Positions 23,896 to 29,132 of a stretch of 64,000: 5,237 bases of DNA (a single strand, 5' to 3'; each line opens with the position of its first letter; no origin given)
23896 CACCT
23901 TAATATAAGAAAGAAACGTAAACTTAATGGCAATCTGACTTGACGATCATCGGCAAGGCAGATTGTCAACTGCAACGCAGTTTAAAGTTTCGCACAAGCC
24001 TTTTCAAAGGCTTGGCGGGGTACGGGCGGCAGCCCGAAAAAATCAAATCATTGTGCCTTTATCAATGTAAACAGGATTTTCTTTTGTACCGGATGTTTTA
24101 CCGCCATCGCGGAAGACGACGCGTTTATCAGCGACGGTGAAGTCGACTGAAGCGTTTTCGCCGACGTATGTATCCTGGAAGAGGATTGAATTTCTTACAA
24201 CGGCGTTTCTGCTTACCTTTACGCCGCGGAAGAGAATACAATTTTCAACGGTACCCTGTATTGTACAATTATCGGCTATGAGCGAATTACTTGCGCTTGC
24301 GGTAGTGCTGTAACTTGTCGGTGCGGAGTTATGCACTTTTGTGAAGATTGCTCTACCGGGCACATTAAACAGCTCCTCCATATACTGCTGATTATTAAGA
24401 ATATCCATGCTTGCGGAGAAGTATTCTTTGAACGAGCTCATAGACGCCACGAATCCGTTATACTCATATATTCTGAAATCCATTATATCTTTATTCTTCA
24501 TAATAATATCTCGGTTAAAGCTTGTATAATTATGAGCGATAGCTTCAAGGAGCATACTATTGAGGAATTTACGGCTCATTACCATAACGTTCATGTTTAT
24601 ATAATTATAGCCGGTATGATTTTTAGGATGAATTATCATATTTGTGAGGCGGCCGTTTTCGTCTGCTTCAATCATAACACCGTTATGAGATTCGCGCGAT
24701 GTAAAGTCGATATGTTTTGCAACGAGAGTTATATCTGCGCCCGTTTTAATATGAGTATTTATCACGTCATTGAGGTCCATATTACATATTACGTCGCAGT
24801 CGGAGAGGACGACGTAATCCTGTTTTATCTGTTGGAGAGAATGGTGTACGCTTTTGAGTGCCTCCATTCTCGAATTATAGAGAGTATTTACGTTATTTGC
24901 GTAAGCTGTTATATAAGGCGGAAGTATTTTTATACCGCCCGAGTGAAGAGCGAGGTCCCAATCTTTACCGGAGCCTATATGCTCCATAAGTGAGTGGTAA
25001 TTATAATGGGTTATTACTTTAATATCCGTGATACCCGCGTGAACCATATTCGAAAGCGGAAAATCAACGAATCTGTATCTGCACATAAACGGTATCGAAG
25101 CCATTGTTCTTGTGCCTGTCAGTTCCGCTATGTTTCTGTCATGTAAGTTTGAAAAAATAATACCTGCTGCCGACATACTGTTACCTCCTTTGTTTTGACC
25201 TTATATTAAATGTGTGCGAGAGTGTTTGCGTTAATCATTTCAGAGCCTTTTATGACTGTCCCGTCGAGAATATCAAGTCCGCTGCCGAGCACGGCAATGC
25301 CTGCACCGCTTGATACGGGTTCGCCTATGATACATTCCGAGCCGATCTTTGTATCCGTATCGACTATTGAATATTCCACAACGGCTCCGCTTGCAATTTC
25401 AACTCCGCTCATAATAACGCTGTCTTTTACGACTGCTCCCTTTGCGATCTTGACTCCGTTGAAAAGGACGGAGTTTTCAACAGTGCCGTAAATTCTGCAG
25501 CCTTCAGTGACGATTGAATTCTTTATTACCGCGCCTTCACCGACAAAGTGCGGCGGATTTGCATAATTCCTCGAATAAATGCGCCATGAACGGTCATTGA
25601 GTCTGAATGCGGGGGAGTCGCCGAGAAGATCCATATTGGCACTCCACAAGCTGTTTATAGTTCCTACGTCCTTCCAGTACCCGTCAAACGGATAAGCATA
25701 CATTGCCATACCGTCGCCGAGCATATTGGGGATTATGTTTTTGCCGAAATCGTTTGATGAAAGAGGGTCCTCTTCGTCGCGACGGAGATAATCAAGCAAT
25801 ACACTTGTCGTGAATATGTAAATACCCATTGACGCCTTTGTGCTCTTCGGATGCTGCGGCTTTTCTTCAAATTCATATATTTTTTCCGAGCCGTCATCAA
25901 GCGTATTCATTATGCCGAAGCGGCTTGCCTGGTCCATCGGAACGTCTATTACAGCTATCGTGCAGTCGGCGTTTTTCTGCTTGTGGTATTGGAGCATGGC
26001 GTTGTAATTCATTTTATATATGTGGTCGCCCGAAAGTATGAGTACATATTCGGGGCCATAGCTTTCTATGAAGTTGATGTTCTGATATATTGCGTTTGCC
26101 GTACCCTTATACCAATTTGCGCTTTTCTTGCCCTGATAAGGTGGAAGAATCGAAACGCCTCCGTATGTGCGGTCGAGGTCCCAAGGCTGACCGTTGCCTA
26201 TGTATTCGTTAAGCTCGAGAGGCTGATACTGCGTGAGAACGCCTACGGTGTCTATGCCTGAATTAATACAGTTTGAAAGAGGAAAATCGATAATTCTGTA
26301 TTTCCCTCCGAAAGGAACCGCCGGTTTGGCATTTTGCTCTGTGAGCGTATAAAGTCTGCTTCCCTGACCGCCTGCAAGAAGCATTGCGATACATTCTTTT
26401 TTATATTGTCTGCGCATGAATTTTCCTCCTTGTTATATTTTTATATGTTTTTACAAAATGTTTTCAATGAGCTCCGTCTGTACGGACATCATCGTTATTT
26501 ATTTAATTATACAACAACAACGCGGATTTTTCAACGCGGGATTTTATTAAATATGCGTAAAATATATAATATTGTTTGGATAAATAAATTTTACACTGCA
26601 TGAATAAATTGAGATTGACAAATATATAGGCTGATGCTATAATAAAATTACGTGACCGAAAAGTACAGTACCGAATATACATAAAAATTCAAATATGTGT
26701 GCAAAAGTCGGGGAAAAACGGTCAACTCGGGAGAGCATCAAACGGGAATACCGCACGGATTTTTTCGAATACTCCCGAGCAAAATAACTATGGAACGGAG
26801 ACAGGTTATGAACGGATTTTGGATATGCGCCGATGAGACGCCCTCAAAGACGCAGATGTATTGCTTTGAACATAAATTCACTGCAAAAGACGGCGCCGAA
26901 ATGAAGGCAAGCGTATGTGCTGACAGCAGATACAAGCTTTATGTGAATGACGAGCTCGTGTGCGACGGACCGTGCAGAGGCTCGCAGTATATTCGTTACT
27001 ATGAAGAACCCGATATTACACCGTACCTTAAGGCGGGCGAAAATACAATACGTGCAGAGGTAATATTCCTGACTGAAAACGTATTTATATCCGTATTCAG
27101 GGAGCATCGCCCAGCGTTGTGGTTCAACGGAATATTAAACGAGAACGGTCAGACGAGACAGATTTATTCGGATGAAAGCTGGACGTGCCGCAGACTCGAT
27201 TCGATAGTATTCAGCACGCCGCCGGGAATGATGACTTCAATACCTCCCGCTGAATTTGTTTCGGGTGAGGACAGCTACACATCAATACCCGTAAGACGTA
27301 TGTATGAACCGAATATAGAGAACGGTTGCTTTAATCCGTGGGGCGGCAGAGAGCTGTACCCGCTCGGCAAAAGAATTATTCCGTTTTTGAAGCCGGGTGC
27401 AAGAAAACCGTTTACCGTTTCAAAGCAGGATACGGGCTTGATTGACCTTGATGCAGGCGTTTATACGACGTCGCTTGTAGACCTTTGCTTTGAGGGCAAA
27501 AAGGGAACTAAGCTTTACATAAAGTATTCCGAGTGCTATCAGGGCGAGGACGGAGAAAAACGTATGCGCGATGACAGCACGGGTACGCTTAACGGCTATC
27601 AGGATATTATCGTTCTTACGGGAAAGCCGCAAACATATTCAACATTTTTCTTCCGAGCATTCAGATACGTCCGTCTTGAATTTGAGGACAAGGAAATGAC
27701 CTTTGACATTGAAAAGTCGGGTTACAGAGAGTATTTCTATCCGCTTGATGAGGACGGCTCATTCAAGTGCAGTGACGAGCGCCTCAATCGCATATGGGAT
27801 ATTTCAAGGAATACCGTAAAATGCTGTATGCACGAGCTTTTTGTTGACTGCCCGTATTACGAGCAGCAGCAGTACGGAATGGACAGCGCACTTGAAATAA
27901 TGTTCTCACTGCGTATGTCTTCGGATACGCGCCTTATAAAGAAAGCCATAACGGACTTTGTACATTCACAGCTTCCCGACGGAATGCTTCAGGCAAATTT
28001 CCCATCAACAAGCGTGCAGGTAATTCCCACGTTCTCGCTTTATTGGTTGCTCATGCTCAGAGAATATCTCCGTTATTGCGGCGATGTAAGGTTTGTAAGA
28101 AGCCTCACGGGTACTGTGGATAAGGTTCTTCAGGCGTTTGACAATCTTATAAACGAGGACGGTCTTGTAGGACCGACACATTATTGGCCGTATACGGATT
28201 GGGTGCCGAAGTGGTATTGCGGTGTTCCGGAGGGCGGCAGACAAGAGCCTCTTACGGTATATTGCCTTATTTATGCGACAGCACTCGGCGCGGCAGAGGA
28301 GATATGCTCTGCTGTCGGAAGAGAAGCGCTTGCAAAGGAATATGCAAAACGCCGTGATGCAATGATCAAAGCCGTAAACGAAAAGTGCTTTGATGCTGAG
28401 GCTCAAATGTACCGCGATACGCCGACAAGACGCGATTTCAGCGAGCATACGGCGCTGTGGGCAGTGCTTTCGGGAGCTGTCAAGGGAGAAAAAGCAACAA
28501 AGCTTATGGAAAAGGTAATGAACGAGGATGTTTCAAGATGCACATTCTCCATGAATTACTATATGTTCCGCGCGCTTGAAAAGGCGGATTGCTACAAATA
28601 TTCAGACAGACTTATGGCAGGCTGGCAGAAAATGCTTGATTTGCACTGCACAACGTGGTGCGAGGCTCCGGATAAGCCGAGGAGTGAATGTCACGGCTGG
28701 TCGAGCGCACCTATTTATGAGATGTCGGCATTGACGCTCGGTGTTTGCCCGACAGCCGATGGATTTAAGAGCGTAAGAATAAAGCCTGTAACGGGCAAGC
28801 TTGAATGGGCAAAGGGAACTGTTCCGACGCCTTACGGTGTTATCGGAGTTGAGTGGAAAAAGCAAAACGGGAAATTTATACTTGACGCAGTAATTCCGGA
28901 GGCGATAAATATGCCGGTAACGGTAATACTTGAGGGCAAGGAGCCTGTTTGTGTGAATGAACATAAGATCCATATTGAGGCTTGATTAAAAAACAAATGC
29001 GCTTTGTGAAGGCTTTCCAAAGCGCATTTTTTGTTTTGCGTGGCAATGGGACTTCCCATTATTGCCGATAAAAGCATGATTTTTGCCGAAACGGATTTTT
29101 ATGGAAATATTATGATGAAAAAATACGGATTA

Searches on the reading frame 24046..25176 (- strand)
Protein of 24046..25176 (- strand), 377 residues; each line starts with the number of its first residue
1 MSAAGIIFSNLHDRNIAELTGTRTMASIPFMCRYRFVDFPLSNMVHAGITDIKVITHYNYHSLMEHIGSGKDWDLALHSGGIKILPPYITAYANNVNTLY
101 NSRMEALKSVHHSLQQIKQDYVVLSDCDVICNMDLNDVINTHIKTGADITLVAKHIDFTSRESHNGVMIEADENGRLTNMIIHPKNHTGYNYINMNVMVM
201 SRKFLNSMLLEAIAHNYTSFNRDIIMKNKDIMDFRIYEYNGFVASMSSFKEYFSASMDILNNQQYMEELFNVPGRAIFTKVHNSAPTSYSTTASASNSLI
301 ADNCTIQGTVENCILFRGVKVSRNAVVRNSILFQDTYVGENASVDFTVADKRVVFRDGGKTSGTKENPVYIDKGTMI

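Call 57: search_protein_families(library=pfam, proteins=[window:24046-25176:-], max_evalue=0.00001)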
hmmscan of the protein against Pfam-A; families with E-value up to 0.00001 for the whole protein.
window:24046-25176:- (377 aa): 3 families
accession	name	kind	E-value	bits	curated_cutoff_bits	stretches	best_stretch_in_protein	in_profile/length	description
PF00483.29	NTP_transferase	-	3.9e-15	56.5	21.2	1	19-208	16-188/245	Nucleotidyl transferase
PF24894.1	Hexapep_GlmU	-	5.3e-12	46.2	23.3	1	291-358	12-80/104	GlmU-like, C-terminal hexapeptide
PF25084.1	LbH_EIF2B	-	1.2e-06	29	54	1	287-345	28-88/105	EIF2B subunit epsilon LbH domain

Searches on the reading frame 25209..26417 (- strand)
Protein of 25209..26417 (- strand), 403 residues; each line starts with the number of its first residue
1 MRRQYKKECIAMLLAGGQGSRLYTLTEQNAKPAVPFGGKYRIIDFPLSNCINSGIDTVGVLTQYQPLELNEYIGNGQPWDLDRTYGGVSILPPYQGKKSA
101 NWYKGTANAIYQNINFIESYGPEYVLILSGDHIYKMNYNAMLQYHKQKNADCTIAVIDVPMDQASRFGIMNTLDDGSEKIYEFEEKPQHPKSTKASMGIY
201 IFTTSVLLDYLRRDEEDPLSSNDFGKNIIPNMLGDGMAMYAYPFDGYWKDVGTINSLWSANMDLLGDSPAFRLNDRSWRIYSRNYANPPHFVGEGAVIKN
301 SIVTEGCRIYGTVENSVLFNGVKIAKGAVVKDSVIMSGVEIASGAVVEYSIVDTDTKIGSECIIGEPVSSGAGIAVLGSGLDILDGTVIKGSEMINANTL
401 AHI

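Call 57: search_protein_families(library=pfam, proteins=[window:25209-26417:-], max_evalue=0.00001)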
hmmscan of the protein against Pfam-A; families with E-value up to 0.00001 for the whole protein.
window:25209-26417:- (403 aa): 4 families
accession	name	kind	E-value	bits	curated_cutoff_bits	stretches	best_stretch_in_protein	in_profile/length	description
PF00483.29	NTP_transferase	-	8e-70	235.6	21.2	1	11-264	2-242/245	Nucleotidyl transferase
PF24894.1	Hexapep_GlmU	-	5.7e-15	55.7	23.3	1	296-366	14-85/104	GlmU-like, C-terminal hexapeptide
PF25084.1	LbH_EIF2B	-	7.7e-09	36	54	1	291-362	29-103/105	EIF2B subunit epsilon LbH domain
PF07959.18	Fucose_pyrophosphorylase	-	4.4e-07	29.6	34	1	320-390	278-342/418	Fucose pyrophosphorylase domain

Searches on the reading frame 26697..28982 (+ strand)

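Call 20: search_protein_families(library=pfam, proteins=[window:26697-28982:+], max_evalue=0.001)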
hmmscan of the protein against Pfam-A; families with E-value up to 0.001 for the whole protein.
window:26697-28982:+ (762 aa): 4 families
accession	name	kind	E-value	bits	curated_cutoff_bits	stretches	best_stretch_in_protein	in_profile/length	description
PF17389.8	Bac_rhamnosid6H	-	4.2e-27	95.7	24.5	1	352-607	2-253/339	Bacterial alpha-L-rhamnosidase 6 hairpin glycosidase domain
PF17390.7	Bac_rhamnosid_C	-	5.4e-14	52.2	22.1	1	682-752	1-70/78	Bacterial alpha-L-rhamnosidase C-terminal domain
PF22422.2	MGH1-like_GH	-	0.0004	20.5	27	0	521-611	175-268/356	Mannosylglycerate hydrolase MGH1-like glycoside hydrolase domain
PF05592.18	Bac_rhamnosid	-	0.00068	19.9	22.2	0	251-331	10-88/102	Bacterial alpha-L-rhamnosidase concanavalin-like domain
